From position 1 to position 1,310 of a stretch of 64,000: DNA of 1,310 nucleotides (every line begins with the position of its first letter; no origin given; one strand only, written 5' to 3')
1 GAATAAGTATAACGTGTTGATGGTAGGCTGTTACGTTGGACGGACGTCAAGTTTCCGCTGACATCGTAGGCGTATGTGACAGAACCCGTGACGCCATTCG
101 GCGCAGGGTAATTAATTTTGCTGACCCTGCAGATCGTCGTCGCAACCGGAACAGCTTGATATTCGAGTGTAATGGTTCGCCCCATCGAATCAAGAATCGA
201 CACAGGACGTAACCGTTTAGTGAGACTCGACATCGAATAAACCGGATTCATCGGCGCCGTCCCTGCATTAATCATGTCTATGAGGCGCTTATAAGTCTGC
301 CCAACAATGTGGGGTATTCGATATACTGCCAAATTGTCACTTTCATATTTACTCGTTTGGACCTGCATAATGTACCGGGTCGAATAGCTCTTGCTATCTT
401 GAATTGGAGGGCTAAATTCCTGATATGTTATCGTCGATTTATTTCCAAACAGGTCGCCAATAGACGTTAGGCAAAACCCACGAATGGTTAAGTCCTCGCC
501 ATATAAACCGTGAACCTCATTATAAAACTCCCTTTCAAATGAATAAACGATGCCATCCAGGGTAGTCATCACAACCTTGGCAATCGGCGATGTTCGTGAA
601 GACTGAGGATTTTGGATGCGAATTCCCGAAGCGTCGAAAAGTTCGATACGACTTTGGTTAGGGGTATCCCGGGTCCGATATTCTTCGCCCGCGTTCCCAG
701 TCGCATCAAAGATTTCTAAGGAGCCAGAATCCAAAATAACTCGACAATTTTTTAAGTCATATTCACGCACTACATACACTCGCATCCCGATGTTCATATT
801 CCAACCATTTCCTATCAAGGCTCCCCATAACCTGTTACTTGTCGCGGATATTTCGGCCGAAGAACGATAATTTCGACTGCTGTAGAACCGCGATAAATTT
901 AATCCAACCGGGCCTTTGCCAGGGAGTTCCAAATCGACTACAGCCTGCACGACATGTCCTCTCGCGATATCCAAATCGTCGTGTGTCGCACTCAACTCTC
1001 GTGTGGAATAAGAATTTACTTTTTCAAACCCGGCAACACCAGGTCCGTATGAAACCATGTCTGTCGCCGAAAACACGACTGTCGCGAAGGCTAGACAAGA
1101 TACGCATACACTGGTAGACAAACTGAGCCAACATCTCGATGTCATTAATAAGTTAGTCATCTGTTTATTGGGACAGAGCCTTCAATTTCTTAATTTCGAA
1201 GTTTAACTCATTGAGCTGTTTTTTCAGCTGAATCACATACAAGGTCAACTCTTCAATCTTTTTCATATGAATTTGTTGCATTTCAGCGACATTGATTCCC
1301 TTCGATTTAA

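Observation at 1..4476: Four-gene cell-surface operon: T9SS-CTD protein, PorP/SprF-like barrel, Gly-rich tail-fiber-like protein and a YD-repeat-like secreted protein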

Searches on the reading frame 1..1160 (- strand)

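Call 5: search_protein_families(library=pfam, proteins=[window:1-1160:-], max_evalue=1)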
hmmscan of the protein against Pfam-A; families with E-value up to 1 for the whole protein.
window:1-1160:- (386 aa): 2 families
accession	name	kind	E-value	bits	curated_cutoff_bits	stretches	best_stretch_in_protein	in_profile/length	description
PF20148.4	DUF6531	-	3.3e-07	31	24.1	1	63-147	4-70/74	Domain of unknown function (DUF6531)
PF05593.20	RHS_repeat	-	0.0019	19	22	1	356-375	15-32/38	RHS Repeat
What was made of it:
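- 1..1160 (-): G4: the first 386 codons of an Rhs/YD polymorphic toxin (signal peptide, DUF6531 at nt 720-974, first YD repeat at nt 36-95). The gene runs off the window. Inside the window, DUF6531 scores 31 bits (cut-off 24.1) and RHS_repeat scores 19 bits, below its cut-off of 22 (call 5).
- On Rhs / YD-repeat polymorphic toxin: Inside the window the score is only 19 bits, below 22 (call 5).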

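Call 6: search_protein_families(library=ncbifam, proteins=[window:1-1160:-], max_evalue=1)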
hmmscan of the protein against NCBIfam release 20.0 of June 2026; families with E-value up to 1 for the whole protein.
window:1-1160:- (386 aa): 0 families
